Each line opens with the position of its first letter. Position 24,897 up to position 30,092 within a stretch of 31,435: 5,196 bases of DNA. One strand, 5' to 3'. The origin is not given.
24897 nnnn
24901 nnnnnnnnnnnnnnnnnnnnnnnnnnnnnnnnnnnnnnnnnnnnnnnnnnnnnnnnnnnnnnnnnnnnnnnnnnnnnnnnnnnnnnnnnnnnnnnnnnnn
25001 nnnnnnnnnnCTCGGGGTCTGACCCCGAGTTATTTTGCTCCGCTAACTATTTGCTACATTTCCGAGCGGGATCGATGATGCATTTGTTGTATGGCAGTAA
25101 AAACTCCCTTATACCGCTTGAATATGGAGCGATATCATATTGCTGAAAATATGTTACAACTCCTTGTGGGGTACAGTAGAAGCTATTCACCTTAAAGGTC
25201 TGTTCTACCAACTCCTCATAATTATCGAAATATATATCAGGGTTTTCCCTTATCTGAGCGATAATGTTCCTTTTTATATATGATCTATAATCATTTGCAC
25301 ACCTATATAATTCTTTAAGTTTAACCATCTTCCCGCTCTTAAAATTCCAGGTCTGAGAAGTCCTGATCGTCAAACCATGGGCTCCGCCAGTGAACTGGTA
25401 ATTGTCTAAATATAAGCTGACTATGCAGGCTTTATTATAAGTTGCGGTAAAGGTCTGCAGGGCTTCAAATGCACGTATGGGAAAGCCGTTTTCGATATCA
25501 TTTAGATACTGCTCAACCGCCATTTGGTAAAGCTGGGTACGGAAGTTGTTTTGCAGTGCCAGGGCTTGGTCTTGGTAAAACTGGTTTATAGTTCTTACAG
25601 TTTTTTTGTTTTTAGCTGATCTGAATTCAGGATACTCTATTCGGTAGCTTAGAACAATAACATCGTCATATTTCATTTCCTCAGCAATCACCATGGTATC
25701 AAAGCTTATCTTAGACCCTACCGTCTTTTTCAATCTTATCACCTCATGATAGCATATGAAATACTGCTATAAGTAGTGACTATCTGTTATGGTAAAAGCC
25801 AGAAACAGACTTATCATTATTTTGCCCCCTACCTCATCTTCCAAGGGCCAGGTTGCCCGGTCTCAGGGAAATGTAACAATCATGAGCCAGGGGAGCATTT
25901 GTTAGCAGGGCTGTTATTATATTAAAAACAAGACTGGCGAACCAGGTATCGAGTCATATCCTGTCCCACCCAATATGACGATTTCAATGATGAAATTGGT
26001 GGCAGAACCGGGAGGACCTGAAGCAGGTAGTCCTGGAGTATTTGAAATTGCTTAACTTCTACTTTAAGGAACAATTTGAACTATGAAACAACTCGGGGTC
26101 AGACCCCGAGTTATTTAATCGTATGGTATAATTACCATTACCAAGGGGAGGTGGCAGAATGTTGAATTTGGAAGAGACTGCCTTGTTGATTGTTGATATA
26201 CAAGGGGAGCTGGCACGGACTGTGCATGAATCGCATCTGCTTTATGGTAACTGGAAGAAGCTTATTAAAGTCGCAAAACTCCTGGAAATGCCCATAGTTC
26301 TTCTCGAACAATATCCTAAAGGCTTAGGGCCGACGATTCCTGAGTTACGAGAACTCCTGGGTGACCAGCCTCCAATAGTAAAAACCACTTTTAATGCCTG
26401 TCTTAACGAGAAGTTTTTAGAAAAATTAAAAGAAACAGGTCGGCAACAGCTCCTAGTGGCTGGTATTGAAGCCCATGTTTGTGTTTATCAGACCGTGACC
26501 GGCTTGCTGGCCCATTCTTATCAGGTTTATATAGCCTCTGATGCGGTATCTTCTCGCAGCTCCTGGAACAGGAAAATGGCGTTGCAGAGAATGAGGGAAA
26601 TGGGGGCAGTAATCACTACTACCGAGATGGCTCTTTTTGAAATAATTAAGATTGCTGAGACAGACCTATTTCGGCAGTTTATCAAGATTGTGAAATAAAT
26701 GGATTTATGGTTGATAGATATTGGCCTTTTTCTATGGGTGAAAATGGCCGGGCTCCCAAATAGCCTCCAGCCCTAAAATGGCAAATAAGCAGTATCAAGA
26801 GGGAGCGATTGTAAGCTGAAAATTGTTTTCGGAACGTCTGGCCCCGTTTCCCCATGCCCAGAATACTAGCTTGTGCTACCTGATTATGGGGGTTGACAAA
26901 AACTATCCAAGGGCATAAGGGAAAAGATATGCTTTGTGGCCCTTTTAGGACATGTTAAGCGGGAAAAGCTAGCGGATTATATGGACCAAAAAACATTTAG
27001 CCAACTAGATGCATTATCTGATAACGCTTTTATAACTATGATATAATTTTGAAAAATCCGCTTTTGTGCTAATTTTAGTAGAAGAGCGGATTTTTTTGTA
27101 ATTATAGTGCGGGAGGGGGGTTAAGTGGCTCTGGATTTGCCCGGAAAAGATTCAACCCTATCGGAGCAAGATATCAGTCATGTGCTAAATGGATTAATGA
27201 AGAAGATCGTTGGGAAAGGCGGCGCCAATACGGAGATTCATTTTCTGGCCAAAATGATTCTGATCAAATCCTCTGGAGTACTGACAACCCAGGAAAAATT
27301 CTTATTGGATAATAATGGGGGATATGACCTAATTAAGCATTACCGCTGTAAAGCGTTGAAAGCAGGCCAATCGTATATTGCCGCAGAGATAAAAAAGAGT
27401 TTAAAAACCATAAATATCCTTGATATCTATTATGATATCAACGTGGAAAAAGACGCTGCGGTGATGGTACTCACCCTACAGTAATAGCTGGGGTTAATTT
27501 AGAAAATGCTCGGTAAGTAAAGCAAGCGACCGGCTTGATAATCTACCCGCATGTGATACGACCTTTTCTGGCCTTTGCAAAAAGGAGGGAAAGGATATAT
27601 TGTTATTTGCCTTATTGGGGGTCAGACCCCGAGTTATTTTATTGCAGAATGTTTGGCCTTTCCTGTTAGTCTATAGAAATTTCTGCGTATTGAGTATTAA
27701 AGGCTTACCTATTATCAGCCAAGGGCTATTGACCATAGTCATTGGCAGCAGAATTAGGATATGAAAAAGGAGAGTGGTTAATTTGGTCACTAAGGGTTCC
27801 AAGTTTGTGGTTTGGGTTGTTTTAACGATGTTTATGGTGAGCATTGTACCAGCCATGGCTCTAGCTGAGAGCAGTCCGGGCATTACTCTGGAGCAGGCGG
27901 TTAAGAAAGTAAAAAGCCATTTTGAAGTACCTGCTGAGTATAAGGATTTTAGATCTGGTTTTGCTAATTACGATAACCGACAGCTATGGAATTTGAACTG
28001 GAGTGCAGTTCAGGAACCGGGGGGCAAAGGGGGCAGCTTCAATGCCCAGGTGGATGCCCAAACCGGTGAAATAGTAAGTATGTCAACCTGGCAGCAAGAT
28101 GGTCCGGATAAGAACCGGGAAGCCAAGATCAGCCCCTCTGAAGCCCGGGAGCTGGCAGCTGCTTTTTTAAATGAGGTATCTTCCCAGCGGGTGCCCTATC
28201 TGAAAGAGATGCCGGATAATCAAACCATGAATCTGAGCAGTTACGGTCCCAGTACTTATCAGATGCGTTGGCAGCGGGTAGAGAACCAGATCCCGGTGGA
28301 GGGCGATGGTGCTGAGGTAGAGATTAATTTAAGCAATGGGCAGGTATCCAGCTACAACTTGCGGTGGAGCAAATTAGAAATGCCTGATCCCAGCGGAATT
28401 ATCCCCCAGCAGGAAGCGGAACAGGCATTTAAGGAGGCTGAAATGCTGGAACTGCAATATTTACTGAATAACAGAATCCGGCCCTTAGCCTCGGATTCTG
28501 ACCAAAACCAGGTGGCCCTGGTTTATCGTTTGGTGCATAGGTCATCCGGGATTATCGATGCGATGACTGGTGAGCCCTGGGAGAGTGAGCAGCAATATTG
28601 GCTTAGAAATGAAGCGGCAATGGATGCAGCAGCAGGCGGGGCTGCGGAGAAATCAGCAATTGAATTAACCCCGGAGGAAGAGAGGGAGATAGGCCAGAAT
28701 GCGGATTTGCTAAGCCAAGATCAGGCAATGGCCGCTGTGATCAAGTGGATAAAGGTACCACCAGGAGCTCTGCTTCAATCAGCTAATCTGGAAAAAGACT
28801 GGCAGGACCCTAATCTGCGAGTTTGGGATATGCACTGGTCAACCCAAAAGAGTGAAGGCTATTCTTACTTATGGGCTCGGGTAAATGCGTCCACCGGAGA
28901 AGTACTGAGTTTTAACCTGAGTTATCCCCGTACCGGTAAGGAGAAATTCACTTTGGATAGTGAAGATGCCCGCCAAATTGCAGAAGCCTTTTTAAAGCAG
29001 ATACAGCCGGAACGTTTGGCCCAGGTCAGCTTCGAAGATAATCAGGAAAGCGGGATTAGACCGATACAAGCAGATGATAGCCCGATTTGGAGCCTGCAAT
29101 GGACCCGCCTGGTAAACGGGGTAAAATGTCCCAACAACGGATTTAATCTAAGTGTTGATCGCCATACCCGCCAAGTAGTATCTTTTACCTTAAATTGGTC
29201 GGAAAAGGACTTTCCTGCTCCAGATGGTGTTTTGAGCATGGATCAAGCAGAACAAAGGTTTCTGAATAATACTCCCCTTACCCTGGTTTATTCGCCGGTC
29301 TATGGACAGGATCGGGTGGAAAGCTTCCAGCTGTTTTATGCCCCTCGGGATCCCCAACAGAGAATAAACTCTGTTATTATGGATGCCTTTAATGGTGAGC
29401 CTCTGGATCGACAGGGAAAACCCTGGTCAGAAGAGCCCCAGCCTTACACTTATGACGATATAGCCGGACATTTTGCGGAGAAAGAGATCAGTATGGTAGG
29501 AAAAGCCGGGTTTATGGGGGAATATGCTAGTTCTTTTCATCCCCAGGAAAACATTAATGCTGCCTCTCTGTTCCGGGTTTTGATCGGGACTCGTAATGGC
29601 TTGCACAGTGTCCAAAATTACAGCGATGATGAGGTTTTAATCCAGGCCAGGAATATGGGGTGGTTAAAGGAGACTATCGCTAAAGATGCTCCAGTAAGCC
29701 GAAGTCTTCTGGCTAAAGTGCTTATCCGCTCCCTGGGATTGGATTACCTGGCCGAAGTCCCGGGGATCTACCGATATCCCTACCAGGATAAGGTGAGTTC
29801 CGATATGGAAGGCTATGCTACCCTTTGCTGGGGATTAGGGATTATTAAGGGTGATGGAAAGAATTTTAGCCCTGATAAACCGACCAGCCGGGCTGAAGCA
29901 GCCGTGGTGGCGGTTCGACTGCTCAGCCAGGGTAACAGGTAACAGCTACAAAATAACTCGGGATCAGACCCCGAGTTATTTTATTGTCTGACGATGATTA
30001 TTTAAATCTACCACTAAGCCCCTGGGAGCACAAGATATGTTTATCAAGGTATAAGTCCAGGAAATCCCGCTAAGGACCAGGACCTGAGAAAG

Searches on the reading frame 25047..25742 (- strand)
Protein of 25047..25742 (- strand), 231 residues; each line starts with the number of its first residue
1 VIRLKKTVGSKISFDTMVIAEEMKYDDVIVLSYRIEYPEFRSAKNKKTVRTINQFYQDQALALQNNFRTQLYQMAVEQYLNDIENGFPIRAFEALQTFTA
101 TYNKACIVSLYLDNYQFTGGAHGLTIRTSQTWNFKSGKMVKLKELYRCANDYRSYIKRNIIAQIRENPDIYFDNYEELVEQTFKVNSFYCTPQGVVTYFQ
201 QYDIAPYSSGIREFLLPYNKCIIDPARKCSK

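Call 58: search_protein_families(library=pfam, proteins=[window:25047-25742:-], max_evalue=0.01)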
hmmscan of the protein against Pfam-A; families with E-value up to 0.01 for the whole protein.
window:25047-25742:- (231 aa): 2 families
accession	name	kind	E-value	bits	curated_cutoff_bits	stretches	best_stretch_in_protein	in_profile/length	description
PF13739.11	PdaC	-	8.5e-21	75.3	29.1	1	30-125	7-95/95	Deacetylase PdaC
PF11738.13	DUF3298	-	9.1e-14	52.6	24.1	1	150-219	8-84/84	Protein of unknown function (DUF3298)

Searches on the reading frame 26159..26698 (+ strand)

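Call 59: search_protein_families(library=pfam, proteins=[window:26159-26698:+], max_evalue=0.001)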
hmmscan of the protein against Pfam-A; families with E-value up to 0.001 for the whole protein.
window:26159-26698:+ (179 aa): 1 family
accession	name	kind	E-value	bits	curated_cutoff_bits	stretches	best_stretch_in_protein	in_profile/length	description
PF00857.26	Isochorismatase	-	1.3e-34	120.3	27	1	7-156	1-174/175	Isochorismatase domain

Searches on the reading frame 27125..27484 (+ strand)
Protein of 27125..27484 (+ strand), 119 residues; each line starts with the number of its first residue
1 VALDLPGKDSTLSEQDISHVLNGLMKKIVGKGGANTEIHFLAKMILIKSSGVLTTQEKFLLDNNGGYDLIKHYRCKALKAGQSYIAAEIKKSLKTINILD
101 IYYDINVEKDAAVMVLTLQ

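Call 59: search_protein_families(library=pfam, proteins=[window:27125-27484:+], max_evalue=0.001)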
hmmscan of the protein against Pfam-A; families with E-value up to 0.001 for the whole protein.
window:27125-27484:+ (119 aa): 1 family
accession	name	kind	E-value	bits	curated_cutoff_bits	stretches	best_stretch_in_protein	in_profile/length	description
PF10057.14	MpsC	-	5.3e-19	68.8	23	1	14-118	6-109/111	Na+-translocating membrane potential-generating system (MpsC)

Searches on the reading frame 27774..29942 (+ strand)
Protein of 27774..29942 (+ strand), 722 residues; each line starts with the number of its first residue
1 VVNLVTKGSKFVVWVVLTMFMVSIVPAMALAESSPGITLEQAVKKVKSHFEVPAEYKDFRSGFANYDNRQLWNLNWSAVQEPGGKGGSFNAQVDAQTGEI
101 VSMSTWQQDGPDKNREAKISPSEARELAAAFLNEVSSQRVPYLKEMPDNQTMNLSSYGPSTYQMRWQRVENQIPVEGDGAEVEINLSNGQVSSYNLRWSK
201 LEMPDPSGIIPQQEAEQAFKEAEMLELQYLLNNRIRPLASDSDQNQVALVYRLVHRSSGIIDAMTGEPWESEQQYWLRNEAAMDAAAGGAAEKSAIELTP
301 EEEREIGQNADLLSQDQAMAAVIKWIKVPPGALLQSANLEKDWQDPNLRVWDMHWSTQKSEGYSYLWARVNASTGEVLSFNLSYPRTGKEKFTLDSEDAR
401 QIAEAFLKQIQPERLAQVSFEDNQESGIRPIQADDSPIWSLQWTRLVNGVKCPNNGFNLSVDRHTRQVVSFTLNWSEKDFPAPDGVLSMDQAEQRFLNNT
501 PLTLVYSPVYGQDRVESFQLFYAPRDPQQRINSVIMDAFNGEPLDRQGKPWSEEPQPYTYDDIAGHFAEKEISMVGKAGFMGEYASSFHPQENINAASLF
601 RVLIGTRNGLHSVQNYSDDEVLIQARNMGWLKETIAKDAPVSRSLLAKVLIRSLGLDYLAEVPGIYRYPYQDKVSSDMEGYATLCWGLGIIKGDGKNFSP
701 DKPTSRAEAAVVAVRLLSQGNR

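Call 59: search_protein_families(library=pfam, proteins=[window:27774-29942:+], max_evalue=0.001)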
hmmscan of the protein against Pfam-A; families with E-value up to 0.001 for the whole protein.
window:27774-29942:+ (722 aa): 4 families
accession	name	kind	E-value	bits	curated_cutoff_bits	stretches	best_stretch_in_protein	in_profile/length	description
PF16244.11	DUF4901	-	2.2e-34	119.1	27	2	340-475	23-148/148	YcdB, YcdC repeated domain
PF00395.25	SLH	-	7.8e-11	42.2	20.8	1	673-710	5-44/44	S-layer homology domain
PF03413.25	PepSY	-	1.2e-06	29.1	24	0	37-102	2-58/60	Peptidase propeptide and YPEB domain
PF14620.12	YPEB_PepSY1-2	-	2.4e-06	28.2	31.7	0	35-195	39-181/195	YpeB sporulation, PepSY1 and PepSY2 domains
